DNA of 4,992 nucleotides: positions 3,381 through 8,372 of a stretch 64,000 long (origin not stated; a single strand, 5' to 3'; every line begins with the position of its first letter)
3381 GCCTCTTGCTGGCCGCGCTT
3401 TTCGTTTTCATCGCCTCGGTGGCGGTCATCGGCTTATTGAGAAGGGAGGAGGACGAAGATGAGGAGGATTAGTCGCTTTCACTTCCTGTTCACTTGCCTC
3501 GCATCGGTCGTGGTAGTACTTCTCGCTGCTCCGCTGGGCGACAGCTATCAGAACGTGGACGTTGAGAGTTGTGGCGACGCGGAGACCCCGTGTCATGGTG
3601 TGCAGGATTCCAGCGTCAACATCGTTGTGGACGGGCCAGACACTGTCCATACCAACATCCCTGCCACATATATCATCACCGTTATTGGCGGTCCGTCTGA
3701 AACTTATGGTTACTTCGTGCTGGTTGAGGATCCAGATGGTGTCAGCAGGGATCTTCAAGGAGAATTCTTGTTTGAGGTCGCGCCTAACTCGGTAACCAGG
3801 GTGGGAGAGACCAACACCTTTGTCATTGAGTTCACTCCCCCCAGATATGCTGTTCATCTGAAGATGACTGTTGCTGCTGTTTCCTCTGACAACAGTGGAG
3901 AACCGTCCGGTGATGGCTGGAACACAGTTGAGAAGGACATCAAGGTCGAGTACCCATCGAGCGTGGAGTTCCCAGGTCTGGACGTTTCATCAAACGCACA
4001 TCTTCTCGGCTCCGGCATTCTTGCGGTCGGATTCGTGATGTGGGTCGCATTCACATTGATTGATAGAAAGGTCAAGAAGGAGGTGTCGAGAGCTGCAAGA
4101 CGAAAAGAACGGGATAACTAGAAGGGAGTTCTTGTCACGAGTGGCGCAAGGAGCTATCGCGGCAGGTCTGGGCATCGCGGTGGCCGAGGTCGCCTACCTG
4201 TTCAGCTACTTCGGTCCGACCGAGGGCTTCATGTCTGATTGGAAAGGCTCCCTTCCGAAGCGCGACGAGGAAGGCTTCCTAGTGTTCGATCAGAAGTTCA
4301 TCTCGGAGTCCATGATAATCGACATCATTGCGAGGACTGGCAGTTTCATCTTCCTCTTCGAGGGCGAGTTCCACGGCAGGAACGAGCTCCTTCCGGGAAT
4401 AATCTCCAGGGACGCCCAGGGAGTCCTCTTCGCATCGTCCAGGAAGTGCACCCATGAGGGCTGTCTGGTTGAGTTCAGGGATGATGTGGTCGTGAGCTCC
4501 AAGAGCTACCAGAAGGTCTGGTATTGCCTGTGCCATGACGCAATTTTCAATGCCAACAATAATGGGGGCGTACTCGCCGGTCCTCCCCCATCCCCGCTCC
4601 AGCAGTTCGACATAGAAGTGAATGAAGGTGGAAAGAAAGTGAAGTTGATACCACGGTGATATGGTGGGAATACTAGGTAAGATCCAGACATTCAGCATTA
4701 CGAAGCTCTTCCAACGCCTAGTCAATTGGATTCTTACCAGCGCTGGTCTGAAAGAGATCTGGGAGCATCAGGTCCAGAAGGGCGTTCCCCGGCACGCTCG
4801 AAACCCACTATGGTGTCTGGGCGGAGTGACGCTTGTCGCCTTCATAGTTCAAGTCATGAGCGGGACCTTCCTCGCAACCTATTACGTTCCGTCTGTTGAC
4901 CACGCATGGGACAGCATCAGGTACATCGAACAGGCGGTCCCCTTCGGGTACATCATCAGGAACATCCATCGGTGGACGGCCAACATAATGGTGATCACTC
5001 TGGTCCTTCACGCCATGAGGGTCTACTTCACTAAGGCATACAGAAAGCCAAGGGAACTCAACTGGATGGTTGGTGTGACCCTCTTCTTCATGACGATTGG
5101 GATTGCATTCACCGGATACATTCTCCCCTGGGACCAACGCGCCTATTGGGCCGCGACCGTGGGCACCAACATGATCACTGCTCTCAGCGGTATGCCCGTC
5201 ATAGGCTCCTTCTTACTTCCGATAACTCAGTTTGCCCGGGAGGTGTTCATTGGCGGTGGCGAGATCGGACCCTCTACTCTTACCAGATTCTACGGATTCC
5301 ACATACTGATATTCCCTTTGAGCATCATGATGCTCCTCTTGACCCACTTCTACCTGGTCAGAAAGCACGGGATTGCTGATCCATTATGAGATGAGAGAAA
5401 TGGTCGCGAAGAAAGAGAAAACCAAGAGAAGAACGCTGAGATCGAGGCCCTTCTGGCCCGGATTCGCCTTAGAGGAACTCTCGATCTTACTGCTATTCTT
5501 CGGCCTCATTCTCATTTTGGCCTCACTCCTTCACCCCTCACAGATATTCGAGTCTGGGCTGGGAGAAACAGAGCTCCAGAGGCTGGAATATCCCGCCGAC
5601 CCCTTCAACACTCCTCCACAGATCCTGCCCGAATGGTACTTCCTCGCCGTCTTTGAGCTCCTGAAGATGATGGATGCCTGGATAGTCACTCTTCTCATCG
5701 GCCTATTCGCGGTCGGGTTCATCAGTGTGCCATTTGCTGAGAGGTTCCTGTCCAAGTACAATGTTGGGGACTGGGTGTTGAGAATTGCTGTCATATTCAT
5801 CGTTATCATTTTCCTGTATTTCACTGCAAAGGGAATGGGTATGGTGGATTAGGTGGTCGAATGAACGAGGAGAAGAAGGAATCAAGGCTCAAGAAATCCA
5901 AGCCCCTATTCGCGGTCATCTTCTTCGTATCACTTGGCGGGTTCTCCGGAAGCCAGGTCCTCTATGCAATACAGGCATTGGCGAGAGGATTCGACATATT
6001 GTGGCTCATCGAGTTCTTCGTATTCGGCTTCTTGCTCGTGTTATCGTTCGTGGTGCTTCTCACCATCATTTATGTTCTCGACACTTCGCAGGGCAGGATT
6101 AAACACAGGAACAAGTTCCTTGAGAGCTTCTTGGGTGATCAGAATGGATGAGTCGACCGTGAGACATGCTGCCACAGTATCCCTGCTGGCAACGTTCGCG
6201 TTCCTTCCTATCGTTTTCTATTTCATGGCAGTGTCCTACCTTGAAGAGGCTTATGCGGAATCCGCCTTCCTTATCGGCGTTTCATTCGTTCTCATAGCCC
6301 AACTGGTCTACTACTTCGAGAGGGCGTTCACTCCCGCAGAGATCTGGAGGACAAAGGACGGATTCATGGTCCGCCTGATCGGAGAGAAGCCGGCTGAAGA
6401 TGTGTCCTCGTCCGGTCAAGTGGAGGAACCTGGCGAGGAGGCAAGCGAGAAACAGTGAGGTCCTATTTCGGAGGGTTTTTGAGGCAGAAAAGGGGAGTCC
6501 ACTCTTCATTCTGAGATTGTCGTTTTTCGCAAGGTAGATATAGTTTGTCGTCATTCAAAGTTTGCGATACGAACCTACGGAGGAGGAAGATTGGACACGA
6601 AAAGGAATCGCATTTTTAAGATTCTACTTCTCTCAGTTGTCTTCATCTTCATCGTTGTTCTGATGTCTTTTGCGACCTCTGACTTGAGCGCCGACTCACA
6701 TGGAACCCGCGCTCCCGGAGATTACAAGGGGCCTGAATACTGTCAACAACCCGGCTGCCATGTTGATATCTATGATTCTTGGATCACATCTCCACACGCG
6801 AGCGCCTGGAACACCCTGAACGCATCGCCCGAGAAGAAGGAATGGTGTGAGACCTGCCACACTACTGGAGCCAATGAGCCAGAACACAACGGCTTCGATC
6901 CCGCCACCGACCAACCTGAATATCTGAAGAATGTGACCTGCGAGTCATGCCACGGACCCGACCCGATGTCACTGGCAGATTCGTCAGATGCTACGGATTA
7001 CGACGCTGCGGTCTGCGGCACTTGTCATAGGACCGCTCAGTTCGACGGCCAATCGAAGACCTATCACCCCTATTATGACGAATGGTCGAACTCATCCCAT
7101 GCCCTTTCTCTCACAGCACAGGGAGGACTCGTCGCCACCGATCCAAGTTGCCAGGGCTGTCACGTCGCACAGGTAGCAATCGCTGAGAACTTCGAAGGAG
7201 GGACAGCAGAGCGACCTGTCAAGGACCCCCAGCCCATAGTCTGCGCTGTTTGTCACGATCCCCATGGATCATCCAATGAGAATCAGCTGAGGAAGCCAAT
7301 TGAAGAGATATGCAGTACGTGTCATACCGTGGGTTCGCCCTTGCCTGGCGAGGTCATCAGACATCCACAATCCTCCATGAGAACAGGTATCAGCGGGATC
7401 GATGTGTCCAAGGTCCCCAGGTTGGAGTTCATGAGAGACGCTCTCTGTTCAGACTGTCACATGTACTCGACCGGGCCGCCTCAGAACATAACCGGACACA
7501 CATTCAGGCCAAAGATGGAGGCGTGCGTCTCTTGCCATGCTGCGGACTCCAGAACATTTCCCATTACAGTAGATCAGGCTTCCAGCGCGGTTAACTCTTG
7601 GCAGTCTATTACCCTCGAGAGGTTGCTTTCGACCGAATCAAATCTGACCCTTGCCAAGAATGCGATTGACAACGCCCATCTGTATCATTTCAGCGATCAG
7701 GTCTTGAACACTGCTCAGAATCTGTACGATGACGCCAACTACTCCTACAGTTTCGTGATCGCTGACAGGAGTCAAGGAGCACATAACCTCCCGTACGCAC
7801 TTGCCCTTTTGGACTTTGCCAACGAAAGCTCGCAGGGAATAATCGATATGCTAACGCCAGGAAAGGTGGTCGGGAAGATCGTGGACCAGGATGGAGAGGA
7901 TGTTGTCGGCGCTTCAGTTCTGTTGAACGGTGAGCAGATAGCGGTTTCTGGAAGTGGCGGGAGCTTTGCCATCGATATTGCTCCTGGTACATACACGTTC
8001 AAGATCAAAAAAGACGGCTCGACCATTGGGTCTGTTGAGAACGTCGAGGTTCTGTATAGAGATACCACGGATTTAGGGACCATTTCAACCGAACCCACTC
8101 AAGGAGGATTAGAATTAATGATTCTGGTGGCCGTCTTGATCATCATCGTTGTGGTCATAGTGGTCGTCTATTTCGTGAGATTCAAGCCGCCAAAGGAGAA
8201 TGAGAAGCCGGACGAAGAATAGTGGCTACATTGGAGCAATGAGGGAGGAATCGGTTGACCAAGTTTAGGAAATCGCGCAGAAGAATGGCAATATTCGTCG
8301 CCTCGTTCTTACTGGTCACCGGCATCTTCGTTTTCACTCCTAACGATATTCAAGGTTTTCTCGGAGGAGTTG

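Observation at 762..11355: Two paralogous multihaem-cytochrome cassettes wired to two different quinol modules (Rieske/split cyt b and NrfC/NrfD)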

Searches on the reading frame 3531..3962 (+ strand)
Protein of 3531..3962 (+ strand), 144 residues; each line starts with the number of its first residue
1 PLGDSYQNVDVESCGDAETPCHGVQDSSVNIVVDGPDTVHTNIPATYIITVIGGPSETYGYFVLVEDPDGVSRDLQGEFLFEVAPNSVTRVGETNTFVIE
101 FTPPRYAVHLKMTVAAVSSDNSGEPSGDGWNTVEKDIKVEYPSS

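Call 86: search_protein_representatives(protein=window:3531-3962:+)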
Query: 144 residues. Proteins with E-value up to 0.001 (for the whole library): 17; up to 1e-10: 6; up to 1e-30: 2. The best 17 are listed.
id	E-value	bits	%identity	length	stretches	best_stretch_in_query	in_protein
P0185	8.8e-54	197.5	62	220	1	1-143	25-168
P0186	6.6e-36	139.5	50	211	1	5-142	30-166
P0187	9.0e-23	96.9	43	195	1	7-142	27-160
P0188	5.4e-20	87.9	38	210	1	10-142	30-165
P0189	3.2e-14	69.2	34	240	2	8-126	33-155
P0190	5.3e-14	68.5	33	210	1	11-143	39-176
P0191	1.2e-07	47.8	33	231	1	20-142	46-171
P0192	3.5e-07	46.3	25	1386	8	12-93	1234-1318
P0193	1.8e-05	40.8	34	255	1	20-132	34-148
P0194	3.5e-05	39.9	27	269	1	15-138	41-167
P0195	5.5e-05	39.2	33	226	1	12-139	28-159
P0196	8.8e-05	38.6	35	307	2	13-101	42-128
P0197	9.0e-05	38.5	29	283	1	15-140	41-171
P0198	1.2e-04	38.1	31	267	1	14-133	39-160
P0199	5.2e-04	36.1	29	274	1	20-133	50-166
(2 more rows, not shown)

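Call 90: find_encoding_contigs(protein=P0199, flank=6000, max_places=2)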
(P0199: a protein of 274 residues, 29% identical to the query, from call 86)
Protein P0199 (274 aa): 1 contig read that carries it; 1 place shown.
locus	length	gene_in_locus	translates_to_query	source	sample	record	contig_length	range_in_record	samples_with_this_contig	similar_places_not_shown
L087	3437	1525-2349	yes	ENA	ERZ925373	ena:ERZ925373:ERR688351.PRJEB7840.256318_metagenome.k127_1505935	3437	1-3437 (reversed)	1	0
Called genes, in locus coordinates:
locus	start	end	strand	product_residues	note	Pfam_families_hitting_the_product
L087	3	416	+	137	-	?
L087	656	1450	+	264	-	PF13860:FlgD_ig (weak), PF18962:Por_Secre_tail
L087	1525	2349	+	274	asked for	PF18962:Por_Secre_tail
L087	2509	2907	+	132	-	PF01641:SelR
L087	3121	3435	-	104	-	?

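Call 91: find_encoding_contigs(protein=P0193, flank=6000, max_places=2)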
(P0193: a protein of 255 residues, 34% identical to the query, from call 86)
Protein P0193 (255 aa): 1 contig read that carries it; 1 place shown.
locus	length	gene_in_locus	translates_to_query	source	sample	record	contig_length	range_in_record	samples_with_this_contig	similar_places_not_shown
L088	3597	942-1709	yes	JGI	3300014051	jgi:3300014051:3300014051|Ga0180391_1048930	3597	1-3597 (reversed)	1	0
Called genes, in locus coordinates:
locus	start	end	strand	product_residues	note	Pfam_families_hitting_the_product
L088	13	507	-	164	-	-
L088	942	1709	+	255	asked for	PF18962:Por_Secre_tail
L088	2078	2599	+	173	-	-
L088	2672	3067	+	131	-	PF08332:CaMKII_AD (weak), PF13474:SnoaL_3, PF14534:DUF4440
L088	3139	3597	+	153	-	?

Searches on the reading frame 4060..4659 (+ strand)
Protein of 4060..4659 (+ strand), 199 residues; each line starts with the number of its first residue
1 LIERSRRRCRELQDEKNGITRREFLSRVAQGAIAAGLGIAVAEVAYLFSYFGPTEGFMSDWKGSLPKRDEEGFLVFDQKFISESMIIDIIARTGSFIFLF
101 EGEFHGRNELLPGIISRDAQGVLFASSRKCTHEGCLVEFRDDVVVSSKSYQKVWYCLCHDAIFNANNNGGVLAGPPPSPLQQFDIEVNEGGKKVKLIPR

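Call 4: search_protein_families(library=pfam, proteins=[window:4060-4659:+], max_evalue=0.01)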
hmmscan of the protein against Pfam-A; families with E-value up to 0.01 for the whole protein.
window:4060-4659:+ (199 aa): 1 family
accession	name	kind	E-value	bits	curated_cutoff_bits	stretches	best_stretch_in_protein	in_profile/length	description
PF00355.32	Rieske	-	1.7e-06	28.2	20.3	1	114-183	27-87/88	Rieske [2Fe-2S] domain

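Call 6: search_protein_families(library=ncbifam, proteins=[window:4060-4659:+], max_evalue=0.01)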
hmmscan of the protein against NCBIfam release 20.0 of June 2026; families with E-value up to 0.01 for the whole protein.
window:4060-4659:+ (199 aa): 6 families
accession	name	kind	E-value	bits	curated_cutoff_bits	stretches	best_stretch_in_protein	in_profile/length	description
NF045928.1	Cytb6fFeSPetC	equivalog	1.8e-07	30.7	250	1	127-190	105-158/179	cytochrome b6-f complex iron-sulfur subunit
NF010001.0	PRK13474.1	subfamily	1.9e-07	30.6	154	1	14-189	7-156/178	cytochrome b6-f complex iron-sulfur subunit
NF050121.1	bc1_QcrA_actin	exception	1.3e-06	28.2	275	1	123-191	240-301/319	cytochrome bc1 complex Rieske iron-sulfur subunit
TIGR01416.1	Rieske_proteo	equivalog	2.8e-06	27.5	97.4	1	126-181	112-161/176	ubiquinol-cytochrome c reductase iron-sulfur subunit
TIGR02694.1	arsenite_ox_S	equivalog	0.00021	21.2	95.65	1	123-191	51-111/129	arsenate reductase (azurin) small subunit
TIGR01409.1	TAT_signal_seq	domain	0.006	16.9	16.7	0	19-41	1-28/29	twin-arginine translocation signal domain-containing protein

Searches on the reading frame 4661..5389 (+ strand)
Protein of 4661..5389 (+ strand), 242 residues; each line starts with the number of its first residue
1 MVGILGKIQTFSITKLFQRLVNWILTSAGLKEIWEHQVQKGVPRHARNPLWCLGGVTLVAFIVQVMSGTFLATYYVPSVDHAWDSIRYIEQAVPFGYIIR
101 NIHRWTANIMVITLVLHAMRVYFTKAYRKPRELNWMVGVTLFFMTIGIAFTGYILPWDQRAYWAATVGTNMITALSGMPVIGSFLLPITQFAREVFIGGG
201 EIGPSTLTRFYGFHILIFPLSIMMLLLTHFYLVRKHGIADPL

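Call 4: search_protein_families(library=pfam, proteins=[window:4661-5389:+], max_evalue=0.01)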
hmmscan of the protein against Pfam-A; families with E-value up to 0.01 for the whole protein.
window:4661-5389:+ (242 aa): 5 families
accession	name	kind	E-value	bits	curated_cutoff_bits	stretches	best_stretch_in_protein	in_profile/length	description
PF00033.24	Cytochrome_B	-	5.8e-50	170.2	27.2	1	48-237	11-189/189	Cytochrome b/b6/petB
PF13631.11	Cytochrom_B_N_2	-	7e-36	124.2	27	1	108-239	1-122/169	Cytochrome b(N-terminal)/b6/petB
PF01292.26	Ni_hydr_CYTB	-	1.8e-05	25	30.1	1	42-137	90-177/179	Prokaryotic cytochrome b561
PF14358.11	DUF4405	-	6.8e-05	23.8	26.7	1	56-118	5-62/66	Domain of unknown function (DUF4405)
PF02628.20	COX15-CtaA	-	0.0019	17.7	29.9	1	50-149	183-296/322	Cytochrome oxidase assembly protein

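Call 6: search_protein_families(library=ncbifam, proteins=[window:4661-5389:+], max_evalue=0.01)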
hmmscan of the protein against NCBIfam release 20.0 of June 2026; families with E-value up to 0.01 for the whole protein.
window:4661-5389:+ (242 aa): 4 families
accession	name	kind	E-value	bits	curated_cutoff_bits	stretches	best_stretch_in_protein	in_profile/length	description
NF040969.1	cytb_ExtP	equivalog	3.8e-71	239.2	290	1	31-240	3-204/205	selenite/tellurite reduction operon b-type cytochrome ExtP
NF002990.0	PRK03735.1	subfamily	8.7e-69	231.7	325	1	18-242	3-223/223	cytochrome b6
NF050120.1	bc1_QcrB_actin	exception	7e-34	117.5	500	1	30-236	8-218/458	cytochrome bc1 complex cytochrome b subunit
NF041076.1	cyt_b_SoxC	equivalog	2.4e-29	102.6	740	1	53-238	30-200/542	proton pump complex cytochrome B SoxC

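Call 77: search_solved_structures(query=window:4661-5389:+, max_evalue=1e-10)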
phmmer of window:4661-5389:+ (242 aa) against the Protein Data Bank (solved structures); distinct sequences matched with E-value up to 1e-10: 53.
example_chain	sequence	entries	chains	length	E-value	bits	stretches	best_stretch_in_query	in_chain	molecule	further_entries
6rqf_I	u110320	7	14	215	4.6e-53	183.6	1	20-242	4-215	Cytochrome b6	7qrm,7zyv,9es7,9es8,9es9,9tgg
7r0w_I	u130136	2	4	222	3.3e-52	180.8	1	20-242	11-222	Cytochrome b6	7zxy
2zt9_A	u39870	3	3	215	1.4e-51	178.7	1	21-242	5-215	Cytochrome b6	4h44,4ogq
1q90_B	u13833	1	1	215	9.4e-51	176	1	20-242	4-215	Cytochrome b6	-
1vf5_A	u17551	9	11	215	1e-50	175.9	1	22-242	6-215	CYTOCHROME B6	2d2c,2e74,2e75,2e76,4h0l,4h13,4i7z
6kls_B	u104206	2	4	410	2.5e-38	135.3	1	16-241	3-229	cytochrome b subunit | Cytochrome b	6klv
7rja_K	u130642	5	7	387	9.2e-30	107.3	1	47-241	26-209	Cytochrome b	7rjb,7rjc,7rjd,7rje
7jrg_C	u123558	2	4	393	1.3e-29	106.8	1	48-242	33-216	COB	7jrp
8e73_C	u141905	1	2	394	1.3e-29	106.8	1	48-242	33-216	COB (cyt b)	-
8bel_C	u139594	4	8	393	7.4e-29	104.3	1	41-242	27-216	Cytochrome b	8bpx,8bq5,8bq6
8smr_I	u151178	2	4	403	2.3e-28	102.7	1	21-237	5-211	Cytochrome b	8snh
6q9e_b1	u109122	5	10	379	1.9e-27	99.7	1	49-241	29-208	Cytochrome b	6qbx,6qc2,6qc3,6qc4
8zno_C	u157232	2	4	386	7.5e-27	97.7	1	49-242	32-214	Cytochrome b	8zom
8q1b_C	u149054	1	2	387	1.5e-26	96.7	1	50-242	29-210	Cytochrome b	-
9fks_a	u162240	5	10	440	3.3e-26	95.6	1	50-237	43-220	Cytochrome b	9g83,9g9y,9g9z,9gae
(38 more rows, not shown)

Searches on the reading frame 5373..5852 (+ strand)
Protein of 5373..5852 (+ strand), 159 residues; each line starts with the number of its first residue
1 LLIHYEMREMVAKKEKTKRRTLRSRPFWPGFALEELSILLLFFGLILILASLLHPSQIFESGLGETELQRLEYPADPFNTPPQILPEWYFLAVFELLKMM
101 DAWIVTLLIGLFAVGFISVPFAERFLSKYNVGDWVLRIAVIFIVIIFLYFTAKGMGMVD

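Call 4: search_protein_families(library=pfam, proteins=[window:5373-5852:+], max_evalue=0.01)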
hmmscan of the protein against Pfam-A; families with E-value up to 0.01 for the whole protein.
window:5373-5852:+ (159 aa): 1 family
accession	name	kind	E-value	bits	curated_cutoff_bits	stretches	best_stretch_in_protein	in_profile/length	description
PF00032.22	Cytochrom_B_C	-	1.7e-09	38.3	20.7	1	74-155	1-83/102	Cytochrome b(C-terminal)/b6/petD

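Call 6: search_protein_families(library=ncbifam, proteins=[window:5373-5852:+], max_evalue=0.01)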
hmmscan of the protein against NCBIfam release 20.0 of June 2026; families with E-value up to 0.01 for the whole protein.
window:5373-5852:+ (159 aa): 1 family
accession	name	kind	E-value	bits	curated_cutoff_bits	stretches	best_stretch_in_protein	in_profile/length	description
TIGR01156.1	cytb6_f_IV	equivalog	2.5e-10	40.4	127.05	1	61-130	52-122/160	cytochrome b6-f complex subunit IV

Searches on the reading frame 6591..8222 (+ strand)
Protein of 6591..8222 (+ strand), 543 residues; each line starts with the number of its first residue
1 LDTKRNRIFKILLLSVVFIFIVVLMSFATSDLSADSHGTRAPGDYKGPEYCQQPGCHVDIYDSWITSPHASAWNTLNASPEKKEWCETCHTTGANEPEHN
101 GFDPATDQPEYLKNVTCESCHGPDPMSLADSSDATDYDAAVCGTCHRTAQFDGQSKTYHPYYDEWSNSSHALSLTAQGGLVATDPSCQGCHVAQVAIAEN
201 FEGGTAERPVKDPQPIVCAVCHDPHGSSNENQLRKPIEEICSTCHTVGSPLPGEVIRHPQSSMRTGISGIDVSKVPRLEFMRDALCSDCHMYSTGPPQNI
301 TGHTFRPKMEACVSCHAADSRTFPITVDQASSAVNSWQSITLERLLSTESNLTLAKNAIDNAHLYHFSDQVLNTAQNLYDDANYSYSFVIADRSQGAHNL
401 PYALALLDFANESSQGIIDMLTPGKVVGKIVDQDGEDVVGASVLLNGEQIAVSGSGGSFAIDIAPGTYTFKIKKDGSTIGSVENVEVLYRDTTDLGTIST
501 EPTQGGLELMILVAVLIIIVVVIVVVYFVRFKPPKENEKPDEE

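Call 4: search_protein_families(library=pfam, proteins=[window:6591-8222:+], max_evalue=0.01)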
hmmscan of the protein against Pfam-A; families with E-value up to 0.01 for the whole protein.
window:6591-8222:+ (543 aa): 9 families
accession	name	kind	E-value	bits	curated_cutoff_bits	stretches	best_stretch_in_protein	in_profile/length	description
PF13435.11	Cytochrome_C554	-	3.1e-15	57.3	20.8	2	56-122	5-84/84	Cytochrome c554 and c-prime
PF09699.15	Paired_CXXCH_1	-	1.2e-14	54.1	20.6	1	209-246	3-37/41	Doubled CXXCH motif (Paired_CXXCH_1)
PF14522.11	Cytochrome_C7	-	2.8e-11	43.5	24.8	1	183-246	12-67/67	Cytochrome c7 and related cytochrome c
PF14537.11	Cytochrom_c3_2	-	1.8e-09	38.4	25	1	142-246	9-79/79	Cytochrome c3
PF02335.20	Cytochrom_C552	-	5.1e-09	36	24.1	1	282-414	243-373/438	Cytochrome c552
PF13620.12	CarboxypepD_reg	-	1.9e-07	31.7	32.3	1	426-495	2-77/82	Carboxypeptidase regulatory-like domain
PF02085.21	Cytochrom_CIII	-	0.001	19.8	22.9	1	114-222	30-101/101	Class III cytochrome C family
PF13800.11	Sigma_reg_N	-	0.0011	19.6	26.3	0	3-31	7-36/91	Sigma factor regulator N-terminal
PF15976.11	CooC_C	-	0.0037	17.7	29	0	426-477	19-69/93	CS1-pili formation C-terminal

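Call 6: search_protein_families(library=ncbifam, proteins=[window:6591-8222:+], max_evalue=0.01)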
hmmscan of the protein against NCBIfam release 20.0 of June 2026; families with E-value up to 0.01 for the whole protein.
window:6591-8222:+ (543 aa): 8 families
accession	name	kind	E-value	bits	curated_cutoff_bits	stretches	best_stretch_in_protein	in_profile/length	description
NF041198.1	UshA_like_PCGU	equivalog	3.2e-22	78.8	275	2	43-149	403-511/519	UshA-like (seleno)protein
TIGR03508.1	decahem_SO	subfamily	3.5e-14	52.9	192.2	1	84-246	3-175/258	DmsE family decaheme c-type cytochrome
NF041028.1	decahem_GSU2203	exception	5.1e-13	48.9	325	1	83-246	36-208/317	GSU2203 family decaheme c-type cytochrome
TIGR01905.1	paired_CXXCH_1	subfamily_domain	8.5e-09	35.2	25.2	1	218-246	9-37/41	doubled CXXCH domain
TIGR03507.1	decahem_SO1788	subfamily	7.9e-07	27.9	209.3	1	116-196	245-307/672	OmcA/MtrC family decaheme c-type cytochrome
NF040886.1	cyt_C_like_Sec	equivalog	2.8e-05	22.9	250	1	55-144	50-133/423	multiheme c-type cytochrome (seleno)protein ExtKL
NF043010.1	Cyt554_Nsmonas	equivalog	0.00098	18.6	400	0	79-124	72-118/238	cytochrome c-550 CycA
NF045713.1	CxxCH_16_HmcA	equivalog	0.0019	16.9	400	0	81-246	74-234/541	sulfate respiration complex hexadecaheme cytochrome HmcA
